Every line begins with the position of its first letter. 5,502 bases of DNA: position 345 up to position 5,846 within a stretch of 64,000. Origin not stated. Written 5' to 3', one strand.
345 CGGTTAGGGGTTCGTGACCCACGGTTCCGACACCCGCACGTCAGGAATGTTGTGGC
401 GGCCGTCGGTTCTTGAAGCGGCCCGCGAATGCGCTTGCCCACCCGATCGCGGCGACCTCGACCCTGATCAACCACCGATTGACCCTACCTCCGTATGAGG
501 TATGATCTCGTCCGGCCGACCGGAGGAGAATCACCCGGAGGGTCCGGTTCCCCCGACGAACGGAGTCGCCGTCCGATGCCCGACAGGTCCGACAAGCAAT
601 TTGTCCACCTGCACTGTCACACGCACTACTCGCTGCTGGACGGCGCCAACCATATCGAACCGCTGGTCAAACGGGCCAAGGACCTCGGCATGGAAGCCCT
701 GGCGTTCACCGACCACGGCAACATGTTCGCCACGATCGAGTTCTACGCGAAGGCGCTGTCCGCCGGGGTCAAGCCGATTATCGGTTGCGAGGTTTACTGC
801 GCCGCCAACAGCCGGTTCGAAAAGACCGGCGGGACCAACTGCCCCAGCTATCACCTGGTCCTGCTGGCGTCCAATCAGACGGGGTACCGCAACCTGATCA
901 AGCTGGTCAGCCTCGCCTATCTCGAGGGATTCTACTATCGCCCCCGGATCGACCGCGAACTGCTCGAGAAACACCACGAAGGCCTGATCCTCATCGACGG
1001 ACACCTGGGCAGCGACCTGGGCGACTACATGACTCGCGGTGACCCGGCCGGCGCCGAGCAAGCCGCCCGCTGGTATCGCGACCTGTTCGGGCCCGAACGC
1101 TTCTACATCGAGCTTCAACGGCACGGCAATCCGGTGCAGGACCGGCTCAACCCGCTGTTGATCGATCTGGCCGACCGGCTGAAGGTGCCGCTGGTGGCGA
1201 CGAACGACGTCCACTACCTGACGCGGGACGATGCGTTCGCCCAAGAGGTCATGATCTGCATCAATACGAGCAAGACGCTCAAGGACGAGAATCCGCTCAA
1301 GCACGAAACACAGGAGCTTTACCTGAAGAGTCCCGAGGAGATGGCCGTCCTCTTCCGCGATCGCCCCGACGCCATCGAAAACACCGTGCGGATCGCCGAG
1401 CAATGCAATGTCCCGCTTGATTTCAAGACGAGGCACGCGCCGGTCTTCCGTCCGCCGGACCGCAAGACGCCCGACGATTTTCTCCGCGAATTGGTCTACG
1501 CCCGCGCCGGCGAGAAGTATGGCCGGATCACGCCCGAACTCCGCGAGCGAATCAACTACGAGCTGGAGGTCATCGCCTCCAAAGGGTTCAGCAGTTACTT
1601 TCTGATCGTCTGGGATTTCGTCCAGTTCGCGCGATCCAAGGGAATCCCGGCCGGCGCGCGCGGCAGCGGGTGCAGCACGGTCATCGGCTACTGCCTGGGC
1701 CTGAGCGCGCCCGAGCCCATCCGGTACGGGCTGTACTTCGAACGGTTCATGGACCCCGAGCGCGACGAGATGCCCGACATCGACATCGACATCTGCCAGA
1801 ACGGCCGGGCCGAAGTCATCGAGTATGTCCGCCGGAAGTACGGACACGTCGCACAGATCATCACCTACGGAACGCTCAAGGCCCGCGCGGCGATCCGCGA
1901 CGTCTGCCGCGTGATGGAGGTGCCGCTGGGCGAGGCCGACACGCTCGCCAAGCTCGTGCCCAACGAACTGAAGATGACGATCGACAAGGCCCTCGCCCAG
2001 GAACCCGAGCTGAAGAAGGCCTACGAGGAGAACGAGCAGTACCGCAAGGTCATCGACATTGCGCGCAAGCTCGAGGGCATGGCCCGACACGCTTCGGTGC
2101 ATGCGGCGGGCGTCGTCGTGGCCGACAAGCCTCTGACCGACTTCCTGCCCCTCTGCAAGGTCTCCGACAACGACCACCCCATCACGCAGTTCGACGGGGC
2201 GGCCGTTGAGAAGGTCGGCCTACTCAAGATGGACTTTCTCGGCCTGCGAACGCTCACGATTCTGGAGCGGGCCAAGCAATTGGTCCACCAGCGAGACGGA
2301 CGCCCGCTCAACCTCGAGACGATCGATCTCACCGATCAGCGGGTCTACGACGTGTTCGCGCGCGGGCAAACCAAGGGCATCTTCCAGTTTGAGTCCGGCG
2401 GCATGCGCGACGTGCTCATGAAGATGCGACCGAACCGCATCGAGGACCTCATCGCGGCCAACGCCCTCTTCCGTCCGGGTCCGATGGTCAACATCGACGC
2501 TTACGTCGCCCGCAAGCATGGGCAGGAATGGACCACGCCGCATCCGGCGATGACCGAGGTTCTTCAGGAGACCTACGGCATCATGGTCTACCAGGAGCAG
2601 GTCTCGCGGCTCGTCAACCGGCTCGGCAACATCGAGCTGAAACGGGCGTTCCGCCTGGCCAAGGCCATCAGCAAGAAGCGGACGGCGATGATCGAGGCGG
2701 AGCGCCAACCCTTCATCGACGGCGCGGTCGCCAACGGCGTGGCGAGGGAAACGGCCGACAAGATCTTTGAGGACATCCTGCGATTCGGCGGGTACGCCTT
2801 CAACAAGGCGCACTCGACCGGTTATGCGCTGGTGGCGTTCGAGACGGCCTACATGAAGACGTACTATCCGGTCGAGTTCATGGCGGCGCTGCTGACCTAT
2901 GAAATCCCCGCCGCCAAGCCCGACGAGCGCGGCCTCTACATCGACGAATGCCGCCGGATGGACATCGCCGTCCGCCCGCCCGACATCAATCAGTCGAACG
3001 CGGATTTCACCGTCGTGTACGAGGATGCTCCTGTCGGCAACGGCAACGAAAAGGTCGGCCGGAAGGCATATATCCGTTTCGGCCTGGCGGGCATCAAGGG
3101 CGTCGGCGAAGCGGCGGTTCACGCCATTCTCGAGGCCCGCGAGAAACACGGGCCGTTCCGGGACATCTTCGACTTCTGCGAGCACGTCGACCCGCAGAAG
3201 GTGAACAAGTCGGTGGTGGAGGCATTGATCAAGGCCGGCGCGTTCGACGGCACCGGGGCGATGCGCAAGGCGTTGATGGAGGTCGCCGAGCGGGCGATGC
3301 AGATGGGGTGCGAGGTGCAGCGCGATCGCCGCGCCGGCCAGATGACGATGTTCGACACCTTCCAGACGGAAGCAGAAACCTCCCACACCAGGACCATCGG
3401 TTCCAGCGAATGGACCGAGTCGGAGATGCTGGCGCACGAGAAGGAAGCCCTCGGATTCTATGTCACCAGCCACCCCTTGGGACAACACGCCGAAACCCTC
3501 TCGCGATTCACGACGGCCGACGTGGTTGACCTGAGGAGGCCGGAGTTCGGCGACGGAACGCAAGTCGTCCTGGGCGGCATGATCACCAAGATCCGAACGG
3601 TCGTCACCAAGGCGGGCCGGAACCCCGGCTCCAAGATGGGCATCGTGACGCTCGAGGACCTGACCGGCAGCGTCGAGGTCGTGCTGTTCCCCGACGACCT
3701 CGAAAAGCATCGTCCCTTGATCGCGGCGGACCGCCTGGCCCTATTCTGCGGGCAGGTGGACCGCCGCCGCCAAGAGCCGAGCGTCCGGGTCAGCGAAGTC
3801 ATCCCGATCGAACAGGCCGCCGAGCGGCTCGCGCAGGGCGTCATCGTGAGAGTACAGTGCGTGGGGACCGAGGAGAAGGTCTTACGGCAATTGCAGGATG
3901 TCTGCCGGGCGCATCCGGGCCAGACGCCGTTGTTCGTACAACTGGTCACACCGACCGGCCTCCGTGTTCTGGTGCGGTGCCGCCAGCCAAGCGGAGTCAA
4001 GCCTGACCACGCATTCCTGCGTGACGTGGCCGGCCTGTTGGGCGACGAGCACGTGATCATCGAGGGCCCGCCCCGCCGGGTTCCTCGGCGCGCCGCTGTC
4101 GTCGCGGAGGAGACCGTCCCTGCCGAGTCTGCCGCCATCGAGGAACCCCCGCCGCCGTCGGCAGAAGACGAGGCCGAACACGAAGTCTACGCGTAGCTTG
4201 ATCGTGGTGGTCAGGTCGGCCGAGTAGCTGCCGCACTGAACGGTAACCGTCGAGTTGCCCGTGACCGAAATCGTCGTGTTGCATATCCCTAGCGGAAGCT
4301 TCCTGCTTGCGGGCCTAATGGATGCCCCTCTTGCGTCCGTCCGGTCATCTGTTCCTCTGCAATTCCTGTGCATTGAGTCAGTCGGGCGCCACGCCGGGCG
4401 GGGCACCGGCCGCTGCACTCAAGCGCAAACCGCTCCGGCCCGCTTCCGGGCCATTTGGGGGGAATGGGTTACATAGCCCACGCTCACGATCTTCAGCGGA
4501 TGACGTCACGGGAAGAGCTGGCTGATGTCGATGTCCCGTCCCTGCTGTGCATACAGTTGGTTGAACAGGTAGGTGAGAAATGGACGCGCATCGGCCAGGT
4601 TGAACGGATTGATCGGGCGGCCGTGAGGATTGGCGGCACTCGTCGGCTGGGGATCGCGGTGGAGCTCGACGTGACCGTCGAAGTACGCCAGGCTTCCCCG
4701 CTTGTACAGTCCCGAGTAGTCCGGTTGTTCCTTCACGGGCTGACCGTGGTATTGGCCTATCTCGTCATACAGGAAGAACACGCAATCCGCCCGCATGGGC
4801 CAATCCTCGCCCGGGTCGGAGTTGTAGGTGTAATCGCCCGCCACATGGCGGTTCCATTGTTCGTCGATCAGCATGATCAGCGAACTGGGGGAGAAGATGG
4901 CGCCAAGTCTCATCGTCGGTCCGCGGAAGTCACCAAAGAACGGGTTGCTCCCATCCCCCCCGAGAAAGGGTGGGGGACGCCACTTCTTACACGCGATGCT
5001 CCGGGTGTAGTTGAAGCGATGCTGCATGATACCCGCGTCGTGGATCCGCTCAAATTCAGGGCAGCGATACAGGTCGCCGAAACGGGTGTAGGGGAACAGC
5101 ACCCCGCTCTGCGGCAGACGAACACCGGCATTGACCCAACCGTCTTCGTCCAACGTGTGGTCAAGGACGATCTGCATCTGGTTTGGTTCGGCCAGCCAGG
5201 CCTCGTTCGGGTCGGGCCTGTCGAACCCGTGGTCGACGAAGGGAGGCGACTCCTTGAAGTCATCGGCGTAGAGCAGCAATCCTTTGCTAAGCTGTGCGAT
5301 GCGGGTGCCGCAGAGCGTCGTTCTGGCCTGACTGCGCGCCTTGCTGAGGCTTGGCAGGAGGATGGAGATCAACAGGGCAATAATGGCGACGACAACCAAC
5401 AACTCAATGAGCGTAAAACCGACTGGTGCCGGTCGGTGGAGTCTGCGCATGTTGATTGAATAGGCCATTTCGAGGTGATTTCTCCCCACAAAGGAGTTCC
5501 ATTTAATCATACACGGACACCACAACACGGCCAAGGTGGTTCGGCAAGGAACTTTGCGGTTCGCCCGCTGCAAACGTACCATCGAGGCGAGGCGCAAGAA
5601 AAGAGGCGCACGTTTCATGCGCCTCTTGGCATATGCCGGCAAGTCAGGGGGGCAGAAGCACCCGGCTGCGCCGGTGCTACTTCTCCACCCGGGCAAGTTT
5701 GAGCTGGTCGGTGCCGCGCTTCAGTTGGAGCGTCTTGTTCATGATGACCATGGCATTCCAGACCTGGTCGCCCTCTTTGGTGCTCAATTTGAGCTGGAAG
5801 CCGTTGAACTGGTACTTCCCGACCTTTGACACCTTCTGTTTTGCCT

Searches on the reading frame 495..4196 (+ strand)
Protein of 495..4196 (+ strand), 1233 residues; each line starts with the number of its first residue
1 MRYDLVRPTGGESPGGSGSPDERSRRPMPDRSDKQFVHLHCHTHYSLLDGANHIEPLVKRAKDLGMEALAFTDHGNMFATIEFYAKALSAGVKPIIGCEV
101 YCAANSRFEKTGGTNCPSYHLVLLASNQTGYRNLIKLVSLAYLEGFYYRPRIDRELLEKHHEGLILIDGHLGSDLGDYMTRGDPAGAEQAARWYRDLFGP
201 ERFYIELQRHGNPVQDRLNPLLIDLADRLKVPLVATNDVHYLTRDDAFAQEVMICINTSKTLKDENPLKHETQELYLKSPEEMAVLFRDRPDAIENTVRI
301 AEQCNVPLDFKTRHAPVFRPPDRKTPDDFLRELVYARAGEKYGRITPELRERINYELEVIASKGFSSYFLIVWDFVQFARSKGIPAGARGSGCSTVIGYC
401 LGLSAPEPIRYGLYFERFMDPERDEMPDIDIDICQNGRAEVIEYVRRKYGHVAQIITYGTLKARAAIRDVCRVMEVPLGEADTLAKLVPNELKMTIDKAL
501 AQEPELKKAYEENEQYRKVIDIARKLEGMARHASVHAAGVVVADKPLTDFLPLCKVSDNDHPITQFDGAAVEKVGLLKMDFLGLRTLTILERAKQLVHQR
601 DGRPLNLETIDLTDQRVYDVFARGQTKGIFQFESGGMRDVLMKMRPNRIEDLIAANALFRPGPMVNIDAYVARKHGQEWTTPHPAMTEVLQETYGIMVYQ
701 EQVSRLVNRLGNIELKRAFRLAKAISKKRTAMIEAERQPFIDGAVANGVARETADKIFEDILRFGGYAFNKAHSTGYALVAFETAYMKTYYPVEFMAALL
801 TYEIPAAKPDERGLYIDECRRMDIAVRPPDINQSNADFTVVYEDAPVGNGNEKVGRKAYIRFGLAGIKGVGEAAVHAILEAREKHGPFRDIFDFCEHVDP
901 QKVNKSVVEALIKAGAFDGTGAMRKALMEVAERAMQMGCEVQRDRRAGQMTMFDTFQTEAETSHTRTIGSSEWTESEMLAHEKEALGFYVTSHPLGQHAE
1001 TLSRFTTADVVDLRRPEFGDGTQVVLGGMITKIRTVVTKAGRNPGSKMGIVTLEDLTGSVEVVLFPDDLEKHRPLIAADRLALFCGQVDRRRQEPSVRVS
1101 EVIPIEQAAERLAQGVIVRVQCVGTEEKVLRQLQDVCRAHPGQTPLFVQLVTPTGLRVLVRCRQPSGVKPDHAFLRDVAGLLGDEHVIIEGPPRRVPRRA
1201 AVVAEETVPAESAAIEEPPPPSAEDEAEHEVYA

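Call 21: search_protein_families(library=pfam, proteins=[window:495-4196:+], max_evalue=0.001)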
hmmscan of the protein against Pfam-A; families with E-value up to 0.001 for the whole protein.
window:495-4196:+ (1233 aa): 5 families
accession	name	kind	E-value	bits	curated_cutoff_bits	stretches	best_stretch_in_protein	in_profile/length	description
PF07733.18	DNA_pol3_alpha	-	6.7e-93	311.5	23.9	1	329-583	2-260/260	Bacterial DNA polymerase III alpha NTPase domain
PF02811.25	PHP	-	1e-59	202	26.4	1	38-210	1-164/164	PHP domain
PF17657.6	DNA_pol3_finger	-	5.3e-55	185.7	22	1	586-748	1-166/166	Bacterial DNA polymerase III alpha subunit finger domain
PF14579.12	HHH_6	-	4.5e-32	110.5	25.6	1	824-927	2-90/90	Helix-hairpin-helix motif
PF01336.31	tRNA_anti-codon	-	5.4e-10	39.5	27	1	1024-1104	1-74/75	OB-fold nucleic acid binding domain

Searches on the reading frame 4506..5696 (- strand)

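Call 21: search_protein_families(library=pfam, proteins=[window:4506-5696:-], max_evalue=0.001)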
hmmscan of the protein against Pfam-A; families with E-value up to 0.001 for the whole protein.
window:4506-5696:- (396 aa): 1 family
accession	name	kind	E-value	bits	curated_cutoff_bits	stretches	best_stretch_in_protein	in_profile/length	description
PF07963.17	N_methyl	-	0.0003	20.7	21.2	1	93-114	6-27/27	Prokaryotic N-terminal methylation motif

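Call 82: search_protein_families(library=ncbifam, proteins=[window:4506-5696:-], max_evalue=0.01)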
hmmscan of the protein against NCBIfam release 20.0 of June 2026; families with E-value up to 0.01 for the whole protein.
window:4506-5696:- (396 aa): 10 families
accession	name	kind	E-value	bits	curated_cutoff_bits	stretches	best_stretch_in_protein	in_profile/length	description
TIGR01710.1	typeII_sec_gspG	equivalog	9e-09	35.5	88.85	1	93-151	2-60/134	type II secretion system major pseudopilin GspG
NF040999.1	pilin_ComGC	equivalog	1.2e-06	28.6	75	1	93-129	3-39/84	competence type IV pilus major pilin ComGC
NF041013.1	T4P_ComGE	equivalog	1.9e-05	24.7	49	1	93-123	5-35/83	competence type IV pilus minor pilin ComGE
TIGR01708.2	typeII_sec_gspH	equivalog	1.9e-05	24.7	80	1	93-125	3-35/169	type II secretion system minor pseudopilin GspH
NF041775.1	typeIV_PilA_Myxo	equivalog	2.9e-05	24.1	400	1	89-125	8-44/214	type IV pilin protein PilA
TIGR02532.1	IV_pilin_GFxxxE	domain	7e-05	22.5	16.3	1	93-114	3-24/24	prepilin-type N-terminal cleavage/methylation domain-containing protein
NF007862.0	PRK10574.1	equivalog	8.2e-05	22.8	138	1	93-119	6-32/145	prepilin peptidase-dependent pilin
TIGR02596.1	TIGR02596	subfamily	0.00011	22.4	70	1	94-125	1-32/196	Verru_Chthon cassette protein D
NF047828.1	T3SSXpsI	equivalog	0.00024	21.1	150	1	93-139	3-49/132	type II secretion system protein XpsI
NF040982.1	ComGD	equivalog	0.0036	17.7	70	1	93-123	3-33/139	competence type IV pilus minor pilin ComGD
